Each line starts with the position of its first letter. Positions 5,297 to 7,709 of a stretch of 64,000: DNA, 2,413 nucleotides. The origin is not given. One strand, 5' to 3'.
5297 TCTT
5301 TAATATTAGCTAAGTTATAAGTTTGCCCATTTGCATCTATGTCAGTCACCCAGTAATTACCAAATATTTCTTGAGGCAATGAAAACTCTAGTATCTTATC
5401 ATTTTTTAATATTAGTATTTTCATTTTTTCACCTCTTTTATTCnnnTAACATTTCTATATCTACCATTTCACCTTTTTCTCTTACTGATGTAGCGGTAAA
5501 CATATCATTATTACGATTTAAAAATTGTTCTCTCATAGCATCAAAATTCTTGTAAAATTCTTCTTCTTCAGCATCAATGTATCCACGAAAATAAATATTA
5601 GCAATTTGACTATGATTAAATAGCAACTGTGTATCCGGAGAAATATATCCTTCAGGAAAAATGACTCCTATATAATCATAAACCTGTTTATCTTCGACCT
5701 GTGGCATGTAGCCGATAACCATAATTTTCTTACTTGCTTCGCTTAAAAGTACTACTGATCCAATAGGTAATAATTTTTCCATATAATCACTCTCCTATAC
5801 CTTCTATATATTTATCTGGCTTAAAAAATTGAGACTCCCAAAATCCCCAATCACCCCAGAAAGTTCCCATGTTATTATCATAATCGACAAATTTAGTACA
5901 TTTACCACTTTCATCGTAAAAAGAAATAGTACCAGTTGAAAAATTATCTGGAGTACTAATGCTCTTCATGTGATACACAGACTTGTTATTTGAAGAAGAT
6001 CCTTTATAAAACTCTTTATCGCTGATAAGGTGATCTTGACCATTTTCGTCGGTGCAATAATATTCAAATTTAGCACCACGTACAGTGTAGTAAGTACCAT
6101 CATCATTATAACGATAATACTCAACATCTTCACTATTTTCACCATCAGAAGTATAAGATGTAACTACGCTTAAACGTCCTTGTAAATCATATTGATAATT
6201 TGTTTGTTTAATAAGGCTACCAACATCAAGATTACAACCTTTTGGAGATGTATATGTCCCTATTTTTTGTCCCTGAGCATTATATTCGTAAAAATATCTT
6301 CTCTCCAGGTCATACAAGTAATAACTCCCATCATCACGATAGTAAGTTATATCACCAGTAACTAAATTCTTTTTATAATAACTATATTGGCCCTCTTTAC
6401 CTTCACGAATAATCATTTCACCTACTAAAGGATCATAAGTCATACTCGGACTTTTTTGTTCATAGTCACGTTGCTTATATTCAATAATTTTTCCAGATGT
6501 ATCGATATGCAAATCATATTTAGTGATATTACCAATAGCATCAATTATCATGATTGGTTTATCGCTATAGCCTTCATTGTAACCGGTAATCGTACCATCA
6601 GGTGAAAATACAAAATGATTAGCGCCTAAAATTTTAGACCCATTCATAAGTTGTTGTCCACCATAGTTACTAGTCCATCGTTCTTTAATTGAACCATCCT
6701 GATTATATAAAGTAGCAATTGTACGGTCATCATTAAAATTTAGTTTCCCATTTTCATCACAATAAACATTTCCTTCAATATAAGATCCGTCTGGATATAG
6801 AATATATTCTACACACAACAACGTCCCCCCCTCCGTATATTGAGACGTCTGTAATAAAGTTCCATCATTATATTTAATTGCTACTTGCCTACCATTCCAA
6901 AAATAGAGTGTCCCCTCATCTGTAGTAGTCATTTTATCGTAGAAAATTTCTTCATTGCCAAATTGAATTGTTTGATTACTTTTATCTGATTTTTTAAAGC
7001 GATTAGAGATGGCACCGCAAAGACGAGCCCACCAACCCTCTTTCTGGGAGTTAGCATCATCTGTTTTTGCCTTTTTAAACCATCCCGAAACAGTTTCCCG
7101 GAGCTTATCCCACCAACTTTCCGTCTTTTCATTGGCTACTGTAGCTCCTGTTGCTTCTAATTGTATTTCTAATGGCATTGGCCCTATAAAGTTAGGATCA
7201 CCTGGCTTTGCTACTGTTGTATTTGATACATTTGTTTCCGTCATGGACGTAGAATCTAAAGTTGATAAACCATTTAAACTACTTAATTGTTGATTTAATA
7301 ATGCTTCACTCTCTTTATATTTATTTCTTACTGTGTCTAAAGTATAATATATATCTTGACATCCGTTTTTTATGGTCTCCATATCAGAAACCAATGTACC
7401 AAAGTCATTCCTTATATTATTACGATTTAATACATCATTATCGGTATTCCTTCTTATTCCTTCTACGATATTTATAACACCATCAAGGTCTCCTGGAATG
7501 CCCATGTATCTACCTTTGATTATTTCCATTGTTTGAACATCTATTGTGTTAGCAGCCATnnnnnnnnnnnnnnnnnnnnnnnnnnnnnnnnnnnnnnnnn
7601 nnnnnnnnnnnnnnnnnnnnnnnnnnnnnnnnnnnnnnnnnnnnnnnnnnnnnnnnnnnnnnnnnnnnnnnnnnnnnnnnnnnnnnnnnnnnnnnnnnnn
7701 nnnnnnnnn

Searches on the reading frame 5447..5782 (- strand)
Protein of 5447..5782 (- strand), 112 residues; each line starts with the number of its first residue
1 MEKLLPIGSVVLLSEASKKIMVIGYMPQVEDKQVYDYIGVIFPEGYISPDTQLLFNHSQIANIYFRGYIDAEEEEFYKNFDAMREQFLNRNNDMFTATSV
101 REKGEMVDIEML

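Call 5: search_protein_families(library=pfam, proteins=[window:5447-5782:-], max_evalue=1)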
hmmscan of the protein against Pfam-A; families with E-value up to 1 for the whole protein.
window:5447-5782:- (112 aa): 2 families
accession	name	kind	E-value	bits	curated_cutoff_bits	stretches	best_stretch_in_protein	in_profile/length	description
PF13780.11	DUF4176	-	6.8e-29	100.2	25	1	4-76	1-74/74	Domain of unknown function (DUF4176)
PF05246.16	DUF735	-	0.017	15.5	23.4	1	16-47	156-187/211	Protein of unknown function (DUF735)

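Call 6: search_protein_families(library=ncbifam, proteins=[window:5447-5782:-], max_evalue=1)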
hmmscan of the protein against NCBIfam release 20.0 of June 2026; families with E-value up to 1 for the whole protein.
window:5447-5782:- (112 aa): 1 family
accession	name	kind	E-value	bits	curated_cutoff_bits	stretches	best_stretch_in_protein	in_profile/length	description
NF002224.0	PRK01119.1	equivalog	0.12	12.4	169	1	21-97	1-75/110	putative heavy metal-binding protein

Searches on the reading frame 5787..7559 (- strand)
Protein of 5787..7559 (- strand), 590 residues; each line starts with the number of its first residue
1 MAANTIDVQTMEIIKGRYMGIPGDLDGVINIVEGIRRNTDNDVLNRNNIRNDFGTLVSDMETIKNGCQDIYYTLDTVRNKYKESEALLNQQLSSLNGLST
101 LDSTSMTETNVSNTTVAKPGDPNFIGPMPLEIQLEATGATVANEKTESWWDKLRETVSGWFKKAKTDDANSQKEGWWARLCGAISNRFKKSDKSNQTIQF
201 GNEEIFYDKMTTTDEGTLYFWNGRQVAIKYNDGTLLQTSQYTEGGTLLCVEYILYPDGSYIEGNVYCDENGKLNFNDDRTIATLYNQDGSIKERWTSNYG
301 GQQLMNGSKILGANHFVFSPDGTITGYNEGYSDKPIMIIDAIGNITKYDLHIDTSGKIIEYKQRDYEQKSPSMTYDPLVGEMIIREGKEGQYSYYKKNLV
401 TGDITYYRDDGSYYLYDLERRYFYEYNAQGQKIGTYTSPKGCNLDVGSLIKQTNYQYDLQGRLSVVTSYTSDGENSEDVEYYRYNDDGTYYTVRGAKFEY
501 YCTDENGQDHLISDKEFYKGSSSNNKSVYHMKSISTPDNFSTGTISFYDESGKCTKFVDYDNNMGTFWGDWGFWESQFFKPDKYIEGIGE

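Call 5: search_protein_families(library=pfam, proteins=[window:5790-7559:-], max_evalue=1)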
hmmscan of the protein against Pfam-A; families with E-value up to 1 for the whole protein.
window:5790-7559:- (590 aa): 3 families
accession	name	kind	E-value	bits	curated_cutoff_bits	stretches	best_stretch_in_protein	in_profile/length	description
PF02258.22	SLT_beta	-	0.0018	18.7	27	1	478-513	9-43/70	Shiga-like toxin beta subunit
PF16152.10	DUF4860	-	0.029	14.7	25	1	275-320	40-85/98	Domain of unknown function (DUF4860)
PF05593.20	RHS_repeat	-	0.49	11.3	22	0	452-467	17-32/38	RHS Repeat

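Call 6: search_protein_families(library=ncbifam, proteins=[window:5790-7559:-], max_evalue=1)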
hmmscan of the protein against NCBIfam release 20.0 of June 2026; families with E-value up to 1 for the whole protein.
window:5790-7559:- (590 aa): 3 families
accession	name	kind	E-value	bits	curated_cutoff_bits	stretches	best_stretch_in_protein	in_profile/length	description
NF041700.1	Shig_StxB_1e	exception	0.0066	16.5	203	1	478-514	28-63/89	Shiga toxin Stx1e subunit B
TIGR01643.1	YD_repeat_2x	repeat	0.011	16.3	15.8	0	452-469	17-34/42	YD repeat-containing protein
NF041699.1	Shig_StxB_1d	exception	0.027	14.5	199.5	1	477-514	27-63/89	Shiga toxin Stx1d subunit B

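Call 31: list_cluster_members(proteins=[P0001, P0004, P0005, window:5790-7559:-, window:8102-8389:-])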
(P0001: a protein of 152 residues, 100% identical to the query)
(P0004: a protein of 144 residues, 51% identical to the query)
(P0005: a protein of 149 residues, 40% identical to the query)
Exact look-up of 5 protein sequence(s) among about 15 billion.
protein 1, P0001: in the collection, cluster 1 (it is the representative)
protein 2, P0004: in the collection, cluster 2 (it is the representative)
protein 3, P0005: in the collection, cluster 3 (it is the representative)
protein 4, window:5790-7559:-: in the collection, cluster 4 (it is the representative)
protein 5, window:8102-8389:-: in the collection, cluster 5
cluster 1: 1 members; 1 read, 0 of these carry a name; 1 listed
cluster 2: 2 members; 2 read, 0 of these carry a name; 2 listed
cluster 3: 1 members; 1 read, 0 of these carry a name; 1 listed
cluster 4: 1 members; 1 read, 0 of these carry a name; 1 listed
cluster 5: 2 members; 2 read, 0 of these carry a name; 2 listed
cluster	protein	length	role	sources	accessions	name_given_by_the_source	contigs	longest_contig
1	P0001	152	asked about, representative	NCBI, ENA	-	-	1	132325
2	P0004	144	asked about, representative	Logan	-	-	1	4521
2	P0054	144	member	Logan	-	-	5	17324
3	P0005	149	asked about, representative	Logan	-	-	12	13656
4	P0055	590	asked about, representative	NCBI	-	-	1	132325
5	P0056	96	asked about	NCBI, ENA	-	-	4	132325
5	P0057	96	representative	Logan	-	-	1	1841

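Call 68: find_encoding_contigs(protein=window:5787-7559:-, flank=500, max_places=2)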
Protein window:5787-7559:- (590 aa): no gene with exactly this product is on record in the collection.

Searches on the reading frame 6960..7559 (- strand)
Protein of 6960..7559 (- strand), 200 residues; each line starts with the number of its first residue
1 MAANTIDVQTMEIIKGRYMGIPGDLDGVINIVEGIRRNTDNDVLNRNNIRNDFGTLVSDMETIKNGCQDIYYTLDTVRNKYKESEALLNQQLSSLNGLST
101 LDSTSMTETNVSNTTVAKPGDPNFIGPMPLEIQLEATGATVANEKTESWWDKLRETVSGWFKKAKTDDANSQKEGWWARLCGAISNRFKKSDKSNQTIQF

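Call 62: predict_structure(alignment_id=A5)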
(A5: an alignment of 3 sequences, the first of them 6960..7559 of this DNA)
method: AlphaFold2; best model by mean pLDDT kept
length: 200 residues; sequences in the alignment: 3
mean_pLDDT: 52.1   pTM: 0.24
mean pLDDT of the five models: 52.1, 47.3, 40.4, 39.4, 39.1
residues with pLDDT >= 90: 0; 70-90: 23; 50-70: 79; < 50: 98
segments of 3 or more residues with pLDDT < 50: 1-5, 19-23, 98-119, 127-151, 157-177, 185-200
pLDDT, mean of each block of 10 residues (from residue 1): 47 52 51 54 57 58 66 72 76 62 41 44 51 43 43 49 45 47 47 36
secondary structure, 60 per line:
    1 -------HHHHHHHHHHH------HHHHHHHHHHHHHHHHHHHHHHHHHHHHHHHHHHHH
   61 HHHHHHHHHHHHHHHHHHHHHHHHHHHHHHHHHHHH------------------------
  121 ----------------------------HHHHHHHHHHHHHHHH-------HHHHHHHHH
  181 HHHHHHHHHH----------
elements in order: H8-18 H25-96 H149-164 H172-190

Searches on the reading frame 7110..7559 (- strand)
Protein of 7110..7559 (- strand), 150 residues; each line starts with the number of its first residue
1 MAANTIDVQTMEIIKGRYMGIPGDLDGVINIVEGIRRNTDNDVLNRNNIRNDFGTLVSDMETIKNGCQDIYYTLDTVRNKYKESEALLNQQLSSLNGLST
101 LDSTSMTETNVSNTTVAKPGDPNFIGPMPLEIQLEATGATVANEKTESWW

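Call 43: search_protein_families(library=pfam, proteins=[window:7110-7559:-], max_evalue=10)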
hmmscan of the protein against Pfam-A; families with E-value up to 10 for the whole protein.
window:7110-7559:- (150 aa): 1 family
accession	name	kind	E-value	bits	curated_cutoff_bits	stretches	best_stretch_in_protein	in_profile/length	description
PF05911.16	FPP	-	0.12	11.1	40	1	45-115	693-761/871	Filament-like plant protein, long coiled-coil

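Call 48: find_homologous_proteins(query=A4, max_evalue=0.001)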
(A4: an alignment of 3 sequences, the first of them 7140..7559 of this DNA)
Query A4 (3 sequences): 599 candidates shared short words with the query, none scored E <= 0.001.
